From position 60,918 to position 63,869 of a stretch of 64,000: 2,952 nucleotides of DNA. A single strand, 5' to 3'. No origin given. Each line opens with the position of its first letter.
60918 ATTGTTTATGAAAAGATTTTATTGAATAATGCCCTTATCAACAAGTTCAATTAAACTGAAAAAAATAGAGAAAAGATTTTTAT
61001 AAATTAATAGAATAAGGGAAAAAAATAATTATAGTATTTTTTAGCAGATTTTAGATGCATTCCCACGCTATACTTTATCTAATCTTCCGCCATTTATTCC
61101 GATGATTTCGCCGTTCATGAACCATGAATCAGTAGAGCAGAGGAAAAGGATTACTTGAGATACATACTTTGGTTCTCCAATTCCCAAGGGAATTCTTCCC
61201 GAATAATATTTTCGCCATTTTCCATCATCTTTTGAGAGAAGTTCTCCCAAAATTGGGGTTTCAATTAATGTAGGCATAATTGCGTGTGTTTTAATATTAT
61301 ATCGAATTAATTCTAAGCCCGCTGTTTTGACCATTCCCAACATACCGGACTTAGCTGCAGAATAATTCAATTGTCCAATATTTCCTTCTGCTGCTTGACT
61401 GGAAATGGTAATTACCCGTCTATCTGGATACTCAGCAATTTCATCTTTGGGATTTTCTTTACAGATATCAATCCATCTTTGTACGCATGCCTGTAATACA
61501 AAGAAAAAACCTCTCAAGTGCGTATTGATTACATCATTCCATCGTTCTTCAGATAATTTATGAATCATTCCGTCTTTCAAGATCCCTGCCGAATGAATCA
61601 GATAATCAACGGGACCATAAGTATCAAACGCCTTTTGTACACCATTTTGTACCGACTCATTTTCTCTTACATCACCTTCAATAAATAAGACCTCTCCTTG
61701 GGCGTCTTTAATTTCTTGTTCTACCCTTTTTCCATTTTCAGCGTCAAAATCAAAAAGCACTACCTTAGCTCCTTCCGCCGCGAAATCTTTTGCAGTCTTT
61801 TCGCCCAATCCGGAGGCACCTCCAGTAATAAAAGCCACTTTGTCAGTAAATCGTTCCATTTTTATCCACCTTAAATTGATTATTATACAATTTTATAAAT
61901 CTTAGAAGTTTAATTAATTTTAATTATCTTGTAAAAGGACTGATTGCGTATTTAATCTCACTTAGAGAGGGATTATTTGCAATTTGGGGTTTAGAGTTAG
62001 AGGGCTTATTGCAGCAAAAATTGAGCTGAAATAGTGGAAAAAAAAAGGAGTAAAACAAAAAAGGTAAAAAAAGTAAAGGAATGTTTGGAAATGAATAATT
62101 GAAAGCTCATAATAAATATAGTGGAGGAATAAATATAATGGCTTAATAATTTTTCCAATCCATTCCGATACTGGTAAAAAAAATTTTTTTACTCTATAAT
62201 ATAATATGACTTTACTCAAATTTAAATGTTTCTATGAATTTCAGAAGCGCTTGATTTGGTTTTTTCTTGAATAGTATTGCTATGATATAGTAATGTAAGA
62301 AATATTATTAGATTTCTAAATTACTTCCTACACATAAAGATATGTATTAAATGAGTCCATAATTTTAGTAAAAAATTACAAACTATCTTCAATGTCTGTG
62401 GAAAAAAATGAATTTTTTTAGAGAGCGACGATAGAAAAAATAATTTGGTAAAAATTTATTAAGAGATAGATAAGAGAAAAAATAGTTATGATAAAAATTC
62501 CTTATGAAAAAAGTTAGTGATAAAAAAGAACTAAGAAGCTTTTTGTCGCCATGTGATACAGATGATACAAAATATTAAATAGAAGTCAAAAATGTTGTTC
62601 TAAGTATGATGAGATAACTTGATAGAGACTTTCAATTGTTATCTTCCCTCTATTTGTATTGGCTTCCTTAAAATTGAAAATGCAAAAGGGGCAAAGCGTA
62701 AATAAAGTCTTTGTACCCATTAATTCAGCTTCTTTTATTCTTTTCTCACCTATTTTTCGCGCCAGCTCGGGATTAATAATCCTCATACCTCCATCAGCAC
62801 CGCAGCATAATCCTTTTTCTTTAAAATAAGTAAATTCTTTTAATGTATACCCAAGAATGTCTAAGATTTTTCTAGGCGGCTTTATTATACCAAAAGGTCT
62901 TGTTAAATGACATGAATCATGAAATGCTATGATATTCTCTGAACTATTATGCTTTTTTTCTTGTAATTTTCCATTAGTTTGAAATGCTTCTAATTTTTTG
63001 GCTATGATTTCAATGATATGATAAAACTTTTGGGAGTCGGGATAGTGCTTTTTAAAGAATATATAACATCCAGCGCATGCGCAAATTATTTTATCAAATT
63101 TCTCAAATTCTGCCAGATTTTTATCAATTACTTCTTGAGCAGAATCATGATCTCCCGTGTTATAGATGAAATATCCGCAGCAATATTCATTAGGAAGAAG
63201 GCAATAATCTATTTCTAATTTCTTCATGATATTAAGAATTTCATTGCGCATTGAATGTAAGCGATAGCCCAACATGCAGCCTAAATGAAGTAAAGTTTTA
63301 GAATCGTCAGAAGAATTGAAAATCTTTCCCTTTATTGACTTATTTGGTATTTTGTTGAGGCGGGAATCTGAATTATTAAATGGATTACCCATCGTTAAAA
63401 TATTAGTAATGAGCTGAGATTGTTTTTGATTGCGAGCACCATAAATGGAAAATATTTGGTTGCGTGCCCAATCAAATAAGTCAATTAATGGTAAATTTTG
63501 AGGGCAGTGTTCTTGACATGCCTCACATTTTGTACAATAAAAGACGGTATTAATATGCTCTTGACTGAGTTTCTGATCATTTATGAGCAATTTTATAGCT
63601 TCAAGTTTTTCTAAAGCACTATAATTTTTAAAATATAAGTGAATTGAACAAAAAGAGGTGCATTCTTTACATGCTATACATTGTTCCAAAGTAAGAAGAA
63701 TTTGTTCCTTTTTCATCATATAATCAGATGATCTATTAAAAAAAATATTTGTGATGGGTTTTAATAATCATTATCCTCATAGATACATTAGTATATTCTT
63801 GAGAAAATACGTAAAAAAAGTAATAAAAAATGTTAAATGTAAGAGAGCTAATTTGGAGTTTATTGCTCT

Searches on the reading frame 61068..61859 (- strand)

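Call 3: search_protein_families(library=pfam, proteins=[window:61068-61859:-], max_evalue=0.01)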
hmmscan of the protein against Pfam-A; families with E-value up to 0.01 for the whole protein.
window:61068-61859:- (263 aa): 5 families
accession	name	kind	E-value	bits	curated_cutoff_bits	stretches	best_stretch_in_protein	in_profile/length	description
PF13561.12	adh_short_C2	-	8.4e-45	153.6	27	1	15-258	3-234/236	Enoyl-(Acyl carrier protein) reductase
PF00106.31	adh_short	-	1.6e-44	152.2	26.6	1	7-209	1-192/195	short chain dehydrogenase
PF08659.16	KR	-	6.1e-17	62.5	22.6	1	10-173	4-156/180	KR domain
PF01370.27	Epimerase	-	0.00015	21.7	20.9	1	10-134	2-104/240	NAD dependent epimerase/dehydratase family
PF01073.25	3Beta_HSD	-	0.0042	16.6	22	1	11-130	2-108/280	3-beta hydroxysteroid dehydrogenase/isomerase family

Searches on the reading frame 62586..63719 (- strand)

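Call 3: search_protein_families(library=pfam, proteins=[window:62586-63719:-], max_evalue=0.01)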
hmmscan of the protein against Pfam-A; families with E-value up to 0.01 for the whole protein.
window:62586-63719:- (377 aa): 8 families
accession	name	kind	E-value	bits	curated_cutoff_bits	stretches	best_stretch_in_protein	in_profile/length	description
PF02754.22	CCG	-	3.6e-28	97.9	20.6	2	264-350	1-84/85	Cysteine-rich domain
PF13183.11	Fer4_8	-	5.8e-08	33.6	27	1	11-76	2-68/68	4Fe-4S dicluster domain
PF13534.11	Fer4_17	-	1.7e-05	25.7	22.2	1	13-76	1-60/61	4Fe-4S dicluster domain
PF13237.11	Fer4_10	-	7.4e-05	23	25.5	1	9-73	4-53/53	4Fe-4S dicluster domain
PF12838.12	Fer4_7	-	0.00011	23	27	1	13-75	1-51/52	4Fe-4S dicluster domain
PF13187.11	Fer4_9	-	0.00062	20.2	27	1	13-75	1-50/52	4Fe-4S dicluster domain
PF00037.32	Fer4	-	0.00075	19.6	21.1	0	62-75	8-21/24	4Fe-4S binding domain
PF13484.11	Fer4_16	-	0.0019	19.3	30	1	13-75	1-66/66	4Fe-4S double cluster binding domain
